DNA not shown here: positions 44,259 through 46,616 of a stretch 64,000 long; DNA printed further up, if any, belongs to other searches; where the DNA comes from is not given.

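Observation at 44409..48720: Uncharacterized two-gene module (NHL-propeller/TPR/multi-TM protein plus 760-aa exported protein) wired into the middle of a sugar ABC transporter operon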

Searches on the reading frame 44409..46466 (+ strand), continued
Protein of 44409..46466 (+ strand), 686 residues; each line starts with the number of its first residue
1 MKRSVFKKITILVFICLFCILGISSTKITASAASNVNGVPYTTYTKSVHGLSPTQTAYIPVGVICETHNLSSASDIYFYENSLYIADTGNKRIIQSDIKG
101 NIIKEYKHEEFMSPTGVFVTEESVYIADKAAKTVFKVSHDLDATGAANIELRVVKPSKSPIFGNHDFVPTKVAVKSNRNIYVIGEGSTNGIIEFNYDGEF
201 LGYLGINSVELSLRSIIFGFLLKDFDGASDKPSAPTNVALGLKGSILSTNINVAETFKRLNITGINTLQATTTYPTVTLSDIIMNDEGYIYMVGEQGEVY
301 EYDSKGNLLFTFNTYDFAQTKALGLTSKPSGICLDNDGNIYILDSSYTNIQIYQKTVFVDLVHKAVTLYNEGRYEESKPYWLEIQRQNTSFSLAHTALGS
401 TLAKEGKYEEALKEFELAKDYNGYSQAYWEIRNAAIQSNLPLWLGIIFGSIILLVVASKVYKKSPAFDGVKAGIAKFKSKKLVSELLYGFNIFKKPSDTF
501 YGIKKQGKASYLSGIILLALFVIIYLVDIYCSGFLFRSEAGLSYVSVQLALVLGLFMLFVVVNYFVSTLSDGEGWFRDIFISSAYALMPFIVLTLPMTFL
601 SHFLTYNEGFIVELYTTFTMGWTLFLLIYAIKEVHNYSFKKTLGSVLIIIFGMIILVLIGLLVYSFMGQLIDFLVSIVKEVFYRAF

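Call 50: fold_search(model_id=the predicted structure, library=pdb)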
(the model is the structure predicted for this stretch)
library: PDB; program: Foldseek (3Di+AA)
matches with E <= 10: 1569; with E <= 0.001: 592
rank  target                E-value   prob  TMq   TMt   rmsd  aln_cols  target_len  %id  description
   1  6fq3_A                7.5e-15  1.00  0.32  0.55   6.1       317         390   19  Crystal structure of Danio rerio Lin41 filamin-NHL domains in complex with lin-29A 5'UTR 13mer RNA (released 2018-05-09)
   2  8j72_B                1.5e-14  1.00  0.31  0.72   6.1       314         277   20  Crystal structure of mammalian Trim71 in complex with lncRNA Trincr1 (released 2024-03-06)
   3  9jur                  2.0e-14  1.00  0.32  0.74   6.0       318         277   20  Crystal Structure of NHL domain of human E3 ubiquitin-protein ligase TRIM71 (released 2025-04-30)
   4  6fpt_B                3.2e-14  1.00  0.33  0.56  10.6       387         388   17  Crystal structure of Danio rerio Lin41 filamin-NHL domains (released 2018-05-09)
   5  8j72_A                1.1e-13  1.00  0.32  0.75   5.6       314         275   19  Crystal structure of mammalian Trim71 in complex with lncRNA Trincr1 (released 2024-03-06)
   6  7qrx_A                1.6e-13  1.00  0.32  0.74   5.8       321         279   20  Crystal structure of NHL domain of TRIM71 (released 2022-05-04)
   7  6fpt_A                1.8e-13  1.00  0.33  0.56  10.7       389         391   17  Crystal structure of Danio rerio Lin41 filamin-NHL domains (released 2018-05-09)
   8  6xg7                  1.9e-13  1.00  0.32  0.72   5.9       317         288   17  1.3 A Resolution Structure of the of the NHL Repeat Region of D. melanogaster Thin (released 2020-12-16)
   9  6d69                  6.2e-13  1.00  0.33  0.73   4.9       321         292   16  Crystal Structure of the NHL Repeat Region of D. melanogaster Thin (released 2019-04-24)
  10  7b96_A                2.0e-12  1.00  0.33  0.74   5.4       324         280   17  NHL domain of human TRIM2 (released 2022-01-12)
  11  7qrw                  2.5e-12  1.00  0.32  0.75   4.8       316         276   17  Crystal structure of NHL domain of TRIM3 (released 2022-05-04)
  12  7qrv_B                4.9e-12  1.00  0.32  0.74   5.4       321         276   17  Crystal structure of NHL domain of TRIM2 (full C-terminal) (released 2022-05-04)
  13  7qrv_D                4.9e-12  1.00  0.33  0.74   4.4       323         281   18  Crystal structure of NHL domain of TRIM2 (full C-terminal) (released 2022-05-04)
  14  7b2r_A                6.0e-12  1.00  0.33  0.77   4.4       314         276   18  Crystal structure of NHL domain of TRIM2 (released 2021-01-13)
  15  7qrv_A                8.1e-12  1.00  0.32  0.73   5.0       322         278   18  Crystal structure of NHL domain of TRIM2 (full C-terminal) (released 2022-05-04)
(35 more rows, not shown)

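Call 87: find_encoding_contigs(protein=P0240, flank=8000, max_places=1)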
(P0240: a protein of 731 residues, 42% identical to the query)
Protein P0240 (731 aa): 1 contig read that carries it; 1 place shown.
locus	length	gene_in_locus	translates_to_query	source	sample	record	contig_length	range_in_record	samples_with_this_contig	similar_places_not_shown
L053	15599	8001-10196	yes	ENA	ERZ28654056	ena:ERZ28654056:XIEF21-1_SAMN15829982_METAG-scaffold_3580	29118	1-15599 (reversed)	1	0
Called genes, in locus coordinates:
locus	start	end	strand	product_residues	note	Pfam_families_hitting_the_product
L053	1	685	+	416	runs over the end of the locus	PF10091:Glycoamylase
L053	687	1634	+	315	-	PF00356:LacI, PF00532:Peripla_BP_1, PF13407:Peripla_BP_4, PF13377:Peripla_BP_3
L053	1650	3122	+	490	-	PF01547:SBP_bac_1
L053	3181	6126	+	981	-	PF16990:CBM_35 (faint), PF01547:SBP_bac_1, PF13416:SBP_bac_8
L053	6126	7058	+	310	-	PF00528:BPD_transp_1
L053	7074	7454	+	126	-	-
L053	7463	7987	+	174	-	PF00528:BPD_transp_1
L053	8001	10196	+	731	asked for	PF04893:Yip1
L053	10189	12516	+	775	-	PF18952:DUF5696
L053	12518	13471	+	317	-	PF00528:BPD_transp_1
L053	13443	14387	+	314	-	PF00528:BPD_transp_1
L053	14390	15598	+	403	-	?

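Call 88: find_encoding_contigs(protein=P0219, flank=8000, max_places=1)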
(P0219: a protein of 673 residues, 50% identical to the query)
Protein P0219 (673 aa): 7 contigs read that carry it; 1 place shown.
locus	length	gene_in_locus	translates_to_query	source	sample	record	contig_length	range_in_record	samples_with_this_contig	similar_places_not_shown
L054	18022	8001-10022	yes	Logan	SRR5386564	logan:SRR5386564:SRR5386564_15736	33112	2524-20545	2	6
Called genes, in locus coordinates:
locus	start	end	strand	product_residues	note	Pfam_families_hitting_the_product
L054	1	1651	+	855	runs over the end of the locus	-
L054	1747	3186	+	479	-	-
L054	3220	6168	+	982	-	PF01547:SBP_bac_1, PF13416:SBP_bac_8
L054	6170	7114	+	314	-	PF00528:BPD_transp_1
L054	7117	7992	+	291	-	PF00528:BPD_transp_1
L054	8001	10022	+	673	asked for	PF01436:NHL (faint), PF04893:Yip1 (weak)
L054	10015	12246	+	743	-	PF18952:DUF5696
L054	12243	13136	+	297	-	PF00528:BPD_transp_1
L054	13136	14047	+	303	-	PF00528:BPD_transp_1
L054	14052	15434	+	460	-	PF10091:Glycoamylase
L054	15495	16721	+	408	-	PF10091:Glycoamylase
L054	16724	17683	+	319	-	PF00356:LacI, PF00532:Peripla_BP_1, PF13407:Peripla_BP_4, PF13377:Peripla_BP_3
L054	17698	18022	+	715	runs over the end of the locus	PF00933:Glyco_hydro_3, PF01915:Glyco_hydro_3_C, PF14310:Fn3-like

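Call 89: find_encoding_contigs(protein=P0230, flank=8000, max_places=1)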
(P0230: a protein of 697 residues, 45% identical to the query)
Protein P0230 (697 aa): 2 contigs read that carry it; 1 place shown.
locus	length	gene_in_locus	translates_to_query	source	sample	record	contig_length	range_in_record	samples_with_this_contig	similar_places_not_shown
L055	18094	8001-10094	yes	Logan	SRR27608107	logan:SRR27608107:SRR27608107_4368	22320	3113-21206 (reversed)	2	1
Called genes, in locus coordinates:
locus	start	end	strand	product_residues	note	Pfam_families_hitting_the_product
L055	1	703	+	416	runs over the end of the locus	PF10091:Glycoamylase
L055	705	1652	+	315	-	PF00356:LacI, PF00532:Peripla_BP_1, PF13407:Peripla_BP_4 (weak), PF13377:Peripla_BP_3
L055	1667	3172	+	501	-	-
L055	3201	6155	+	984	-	PF16990:CBM_35 (faint), PF01547:SBP_bac_1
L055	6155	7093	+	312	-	PF00528:BPD_transp_1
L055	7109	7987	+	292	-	PF00528:BPD_transp_1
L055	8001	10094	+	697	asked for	PF01436:NHL (faint), PF04893:Yip1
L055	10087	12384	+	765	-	PF18952:DUF5696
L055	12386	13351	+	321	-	PF00528:BPD_transp_1 (weak)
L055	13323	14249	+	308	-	PF00528:BPD_transp_1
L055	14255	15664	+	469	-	PF10091:Glycoamylase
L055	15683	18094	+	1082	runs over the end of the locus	PF21958:SOGP_N, PF21250:SOGP_2nd, PF17167:Glyco_hydro_94, PF21270:SOGP_4th (weak)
